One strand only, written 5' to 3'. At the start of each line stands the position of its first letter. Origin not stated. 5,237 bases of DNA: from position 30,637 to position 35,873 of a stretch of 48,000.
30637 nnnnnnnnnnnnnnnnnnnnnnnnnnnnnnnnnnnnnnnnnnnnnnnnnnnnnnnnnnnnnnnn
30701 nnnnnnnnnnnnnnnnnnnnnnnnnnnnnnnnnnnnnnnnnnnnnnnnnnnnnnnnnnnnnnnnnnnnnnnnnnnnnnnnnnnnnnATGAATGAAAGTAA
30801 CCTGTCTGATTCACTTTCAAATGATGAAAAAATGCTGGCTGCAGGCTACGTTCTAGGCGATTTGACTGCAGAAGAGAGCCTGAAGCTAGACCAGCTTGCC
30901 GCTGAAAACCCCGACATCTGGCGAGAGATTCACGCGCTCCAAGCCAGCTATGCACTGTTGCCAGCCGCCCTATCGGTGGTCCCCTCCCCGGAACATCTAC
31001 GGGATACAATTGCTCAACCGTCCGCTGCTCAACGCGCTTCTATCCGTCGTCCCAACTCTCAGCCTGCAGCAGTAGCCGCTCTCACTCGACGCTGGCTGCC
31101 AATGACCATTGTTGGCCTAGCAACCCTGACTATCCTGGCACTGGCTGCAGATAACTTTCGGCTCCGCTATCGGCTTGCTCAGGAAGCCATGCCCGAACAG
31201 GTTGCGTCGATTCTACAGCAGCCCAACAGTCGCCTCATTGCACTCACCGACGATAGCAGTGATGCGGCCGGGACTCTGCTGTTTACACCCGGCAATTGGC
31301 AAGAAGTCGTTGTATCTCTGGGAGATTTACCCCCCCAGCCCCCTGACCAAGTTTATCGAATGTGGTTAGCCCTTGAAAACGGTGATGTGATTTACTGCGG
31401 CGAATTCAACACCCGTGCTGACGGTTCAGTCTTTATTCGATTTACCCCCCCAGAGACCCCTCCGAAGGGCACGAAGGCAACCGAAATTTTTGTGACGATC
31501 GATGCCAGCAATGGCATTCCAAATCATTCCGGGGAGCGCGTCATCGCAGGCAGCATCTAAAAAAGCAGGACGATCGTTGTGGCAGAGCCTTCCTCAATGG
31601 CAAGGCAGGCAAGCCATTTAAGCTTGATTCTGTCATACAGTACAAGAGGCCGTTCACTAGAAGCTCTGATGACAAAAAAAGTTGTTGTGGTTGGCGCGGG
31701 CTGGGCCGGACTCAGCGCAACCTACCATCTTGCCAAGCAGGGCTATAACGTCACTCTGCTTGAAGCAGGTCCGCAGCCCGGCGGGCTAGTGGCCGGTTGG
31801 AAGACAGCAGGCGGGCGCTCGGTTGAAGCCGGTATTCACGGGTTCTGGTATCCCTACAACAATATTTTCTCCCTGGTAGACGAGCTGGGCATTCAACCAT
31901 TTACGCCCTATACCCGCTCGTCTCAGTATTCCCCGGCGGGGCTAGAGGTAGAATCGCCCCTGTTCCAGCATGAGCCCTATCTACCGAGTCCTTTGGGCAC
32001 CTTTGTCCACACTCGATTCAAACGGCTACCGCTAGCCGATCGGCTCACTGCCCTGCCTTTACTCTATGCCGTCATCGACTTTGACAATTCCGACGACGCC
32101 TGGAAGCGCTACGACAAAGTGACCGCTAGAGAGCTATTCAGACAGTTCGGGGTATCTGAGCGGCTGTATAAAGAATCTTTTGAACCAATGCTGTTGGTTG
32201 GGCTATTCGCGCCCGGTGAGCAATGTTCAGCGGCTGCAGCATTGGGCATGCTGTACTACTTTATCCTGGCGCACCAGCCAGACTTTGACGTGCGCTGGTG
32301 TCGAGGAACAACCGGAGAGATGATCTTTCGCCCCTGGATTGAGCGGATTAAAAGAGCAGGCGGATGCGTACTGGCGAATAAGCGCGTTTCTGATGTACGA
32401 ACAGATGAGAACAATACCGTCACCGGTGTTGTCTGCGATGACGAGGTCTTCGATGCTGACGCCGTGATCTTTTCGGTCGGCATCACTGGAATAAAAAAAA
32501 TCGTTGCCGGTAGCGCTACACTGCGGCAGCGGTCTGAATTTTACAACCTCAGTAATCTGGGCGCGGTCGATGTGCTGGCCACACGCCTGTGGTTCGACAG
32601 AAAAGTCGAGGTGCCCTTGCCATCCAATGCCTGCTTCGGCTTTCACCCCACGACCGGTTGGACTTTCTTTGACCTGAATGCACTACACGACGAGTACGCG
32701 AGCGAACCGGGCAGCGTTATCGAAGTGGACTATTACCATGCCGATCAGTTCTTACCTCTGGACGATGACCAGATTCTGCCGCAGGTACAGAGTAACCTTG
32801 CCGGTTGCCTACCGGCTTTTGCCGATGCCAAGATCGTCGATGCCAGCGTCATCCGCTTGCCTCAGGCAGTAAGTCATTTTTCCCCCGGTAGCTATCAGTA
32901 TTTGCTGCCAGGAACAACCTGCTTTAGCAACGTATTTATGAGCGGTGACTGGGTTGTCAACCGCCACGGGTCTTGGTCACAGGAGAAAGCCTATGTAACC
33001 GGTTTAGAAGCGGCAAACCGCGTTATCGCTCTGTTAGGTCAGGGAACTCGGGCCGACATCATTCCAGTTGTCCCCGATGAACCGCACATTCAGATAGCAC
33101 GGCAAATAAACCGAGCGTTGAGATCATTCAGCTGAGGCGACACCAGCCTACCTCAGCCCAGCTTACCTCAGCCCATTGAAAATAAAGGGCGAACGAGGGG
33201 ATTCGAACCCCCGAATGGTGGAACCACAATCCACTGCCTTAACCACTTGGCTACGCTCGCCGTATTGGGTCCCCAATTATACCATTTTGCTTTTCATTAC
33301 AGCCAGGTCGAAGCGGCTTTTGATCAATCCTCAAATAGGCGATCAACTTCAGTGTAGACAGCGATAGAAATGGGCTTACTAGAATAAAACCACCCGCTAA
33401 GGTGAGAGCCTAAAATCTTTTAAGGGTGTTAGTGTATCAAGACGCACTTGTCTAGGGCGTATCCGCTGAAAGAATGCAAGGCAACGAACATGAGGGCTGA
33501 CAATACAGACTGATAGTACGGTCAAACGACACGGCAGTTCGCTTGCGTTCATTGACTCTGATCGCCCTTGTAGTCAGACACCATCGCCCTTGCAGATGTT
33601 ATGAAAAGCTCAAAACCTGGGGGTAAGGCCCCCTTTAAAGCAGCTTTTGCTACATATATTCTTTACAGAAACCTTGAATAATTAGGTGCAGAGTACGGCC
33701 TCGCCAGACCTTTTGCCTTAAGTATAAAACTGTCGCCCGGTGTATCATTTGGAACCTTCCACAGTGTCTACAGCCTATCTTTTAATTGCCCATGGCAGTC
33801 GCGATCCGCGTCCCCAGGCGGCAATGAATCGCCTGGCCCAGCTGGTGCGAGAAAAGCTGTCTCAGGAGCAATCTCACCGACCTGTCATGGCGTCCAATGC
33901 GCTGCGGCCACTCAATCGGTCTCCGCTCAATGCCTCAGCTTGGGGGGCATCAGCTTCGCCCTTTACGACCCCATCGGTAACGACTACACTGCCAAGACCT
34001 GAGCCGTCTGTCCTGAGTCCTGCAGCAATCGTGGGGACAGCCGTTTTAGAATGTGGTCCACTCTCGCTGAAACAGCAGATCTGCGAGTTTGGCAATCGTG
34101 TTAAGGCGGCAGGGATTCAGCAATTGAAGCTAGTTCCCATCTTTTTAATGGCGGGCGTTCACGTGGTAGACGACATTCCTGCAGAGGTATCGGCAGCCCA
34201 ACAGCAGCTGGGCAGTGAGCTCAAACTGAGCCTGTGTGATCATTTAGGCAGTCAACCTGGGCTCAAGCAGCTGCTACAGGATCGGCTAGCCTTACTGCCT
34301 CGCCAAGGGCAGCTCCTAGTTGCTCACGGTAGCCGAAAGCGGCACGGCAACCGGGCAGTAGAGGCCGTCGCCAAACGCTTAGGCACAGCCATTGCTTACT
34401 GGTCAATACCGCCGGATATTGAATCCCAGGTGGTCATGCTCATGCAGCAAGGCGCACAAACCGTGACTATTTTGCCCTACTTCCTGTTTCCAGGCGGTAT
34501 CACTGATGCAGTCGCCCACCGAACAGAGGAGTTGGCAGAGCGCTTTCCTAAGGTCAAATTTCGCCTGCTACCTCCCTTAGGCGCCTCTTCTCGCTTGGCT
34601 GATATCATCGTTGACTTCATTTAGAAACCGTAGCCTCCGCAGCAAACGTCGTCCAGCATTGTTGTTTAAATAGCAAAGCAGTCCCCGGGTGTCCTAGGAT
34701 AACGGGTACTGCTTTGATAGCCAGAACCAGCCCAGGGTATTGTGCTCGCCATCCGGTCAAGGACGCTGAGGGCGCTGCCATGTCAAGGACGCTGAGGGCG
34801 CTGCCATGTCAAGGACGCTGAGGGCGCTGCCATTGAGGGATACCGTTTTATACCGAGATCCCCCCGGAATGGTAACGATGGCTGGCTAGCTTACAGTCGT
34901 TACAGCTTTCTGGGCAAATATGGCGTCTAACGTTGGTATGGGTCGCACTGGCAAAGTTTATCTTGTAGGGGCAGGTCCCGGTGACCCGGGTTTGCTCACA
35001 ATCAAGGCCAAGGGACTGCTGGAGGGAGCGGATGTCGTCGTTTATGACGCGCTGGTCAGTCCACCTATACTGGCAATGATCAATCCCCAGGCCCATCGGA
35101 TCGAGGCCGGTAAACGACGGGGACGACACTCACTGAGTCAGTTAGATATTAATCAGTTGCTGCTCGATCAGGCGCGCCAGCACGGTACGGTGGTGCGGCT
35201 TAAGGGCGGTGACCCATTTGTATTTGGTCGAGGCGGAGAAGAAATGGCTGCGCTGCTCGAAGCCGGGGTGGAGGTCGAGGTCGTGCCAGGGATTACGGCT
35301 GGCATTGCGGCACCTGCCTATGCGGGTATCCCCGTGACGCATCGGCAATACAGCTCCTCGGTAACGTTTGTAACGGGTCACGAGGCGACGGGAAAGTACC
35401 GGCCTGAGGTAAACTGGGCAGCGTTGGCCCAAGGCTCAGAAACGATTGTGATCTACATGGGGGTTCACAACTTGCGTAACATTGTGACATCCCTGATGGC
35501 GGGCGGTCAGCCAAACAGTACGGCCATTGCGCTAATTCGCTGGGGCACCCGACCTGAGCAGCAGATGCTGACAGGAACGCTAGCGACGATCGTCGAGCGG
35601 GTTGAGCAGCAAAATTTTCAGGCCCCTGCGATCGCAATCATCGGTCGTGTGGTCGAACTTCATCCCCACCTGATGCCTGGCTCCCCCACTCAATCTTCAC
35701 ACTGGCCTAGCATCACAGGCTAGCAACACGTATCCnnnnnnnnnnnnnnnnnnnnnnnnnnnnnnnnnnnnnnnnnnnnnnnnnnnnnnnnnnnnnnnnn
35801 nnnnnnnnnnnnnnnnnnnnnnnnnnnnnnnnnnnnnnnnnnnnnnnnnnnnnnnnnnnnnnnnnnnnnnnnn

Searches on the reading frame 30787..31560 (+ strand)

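Call 11: search_protein_families(library=pfam, proteins=[window:30787-31560:+], max_evalue=0.001)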
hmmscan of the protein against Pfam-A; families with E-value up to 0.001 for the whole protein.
window:30787-31560:+ (257 aa): 1 family
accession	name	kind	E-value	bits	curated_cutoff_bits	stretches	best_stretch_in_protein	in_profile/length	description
PF10099.14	RskA_C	-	2.1e-13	51.1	29.4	1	114-250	8-134/135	Anti-sigma-K factor rskA, C-terminal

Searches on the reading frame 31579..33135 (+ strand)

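Call 70: search_protein_families(library=pfam, proteins=[window:31579-33135:+], max_evalue=0.0001)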
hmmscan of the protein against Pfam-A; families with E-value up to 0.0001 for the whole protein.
window:31579-33135:+ (518 aa): 9 families
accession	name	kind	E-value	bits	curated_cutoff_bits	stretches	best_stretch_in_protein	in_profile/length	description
PF01593.30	Amino_oxidase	-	1.1e-34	121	19.8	1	43-483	2-443/443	Flavin containing amine oxidoreductase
PF13450.12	NAD_binding_8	-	2.9e-16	59.9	21.9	1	37-103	1-68/68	NAD(P)-binding Rossmann-like domain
PF01266.30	DAO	-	1.1e-12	48.6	27.9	1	34-74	1-36/353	FAD dependent oxidoreductase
PF07992.20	Pyr_redox_2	-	7.8e-09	35.8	26.1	1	33-65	1-175/291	Pyridine nucleotide-disulphide oxidoreductase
PF00890.30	FAD_binding_2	-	1.1e-07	31.9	20.4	1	35-69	2-36/414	FAD binding domain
PF03486.20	HI0933_like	-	1.4e-07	31.7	50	0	34-68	2-36/244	HI0933-like protein Rossmann domain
PF01946.23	Thi4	-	6.8e-06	25.9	26.2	1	27-70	12-56/235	Thi4 family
PF01134.28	GIDA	-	1.4e-05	24.8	22.1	0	34-61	1-28/391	Glucose inhibited division protein A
PF12831.13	FAD_oxidored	-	1.5e-05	25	27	0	35-72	2-39/416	FAD dependent oxidoreductase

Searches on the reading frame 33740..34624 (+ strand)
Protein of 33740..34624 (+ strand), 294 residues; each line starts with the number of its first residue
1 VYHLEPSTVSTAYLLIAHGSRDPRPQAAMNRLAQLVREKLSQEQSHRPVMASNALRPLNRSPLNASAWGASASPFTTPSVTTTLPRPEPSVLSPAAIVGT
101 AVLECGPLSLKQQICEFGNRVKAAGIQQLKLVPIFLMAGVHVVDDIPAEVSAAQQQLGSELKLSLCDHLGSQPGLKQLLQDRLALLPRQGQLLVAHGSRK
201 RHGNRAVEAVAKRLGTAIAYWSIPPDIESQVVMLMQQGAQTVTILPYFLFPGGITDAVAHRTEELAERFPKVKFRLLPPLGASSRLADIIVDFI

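Call 70: search_protein_families(library=pfam, proteins=[window:33740-34624:+], max_evalue=0.0001)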
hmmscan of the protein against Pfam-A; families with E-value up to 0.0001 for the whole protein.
window:33740-34624:+ (294 aa): 1 family
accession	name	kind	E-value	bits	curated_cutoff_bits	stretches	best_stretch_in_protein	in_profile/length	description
PF01903.22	CbiX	-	2.2e-35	121.6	22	2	196-291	1-105/106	CbiX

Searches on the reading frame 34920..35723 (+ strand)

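Call 70: search_protein_families(library=pfam, proteins=[window:34920-35723:+], max_evalue=0.0001)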
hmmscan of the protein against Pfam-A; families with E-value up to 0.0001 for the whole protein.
window:34920-35723:+ (267 aa): 1 family
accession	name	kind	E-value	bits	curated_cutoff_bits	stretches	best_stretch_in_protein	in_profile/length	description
PF00590.25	TP_methylase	-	3.2e-54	184.5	27.8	1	12-224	1-211/212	Tetrapyrrole (Corrin/Porphyrin) Methylases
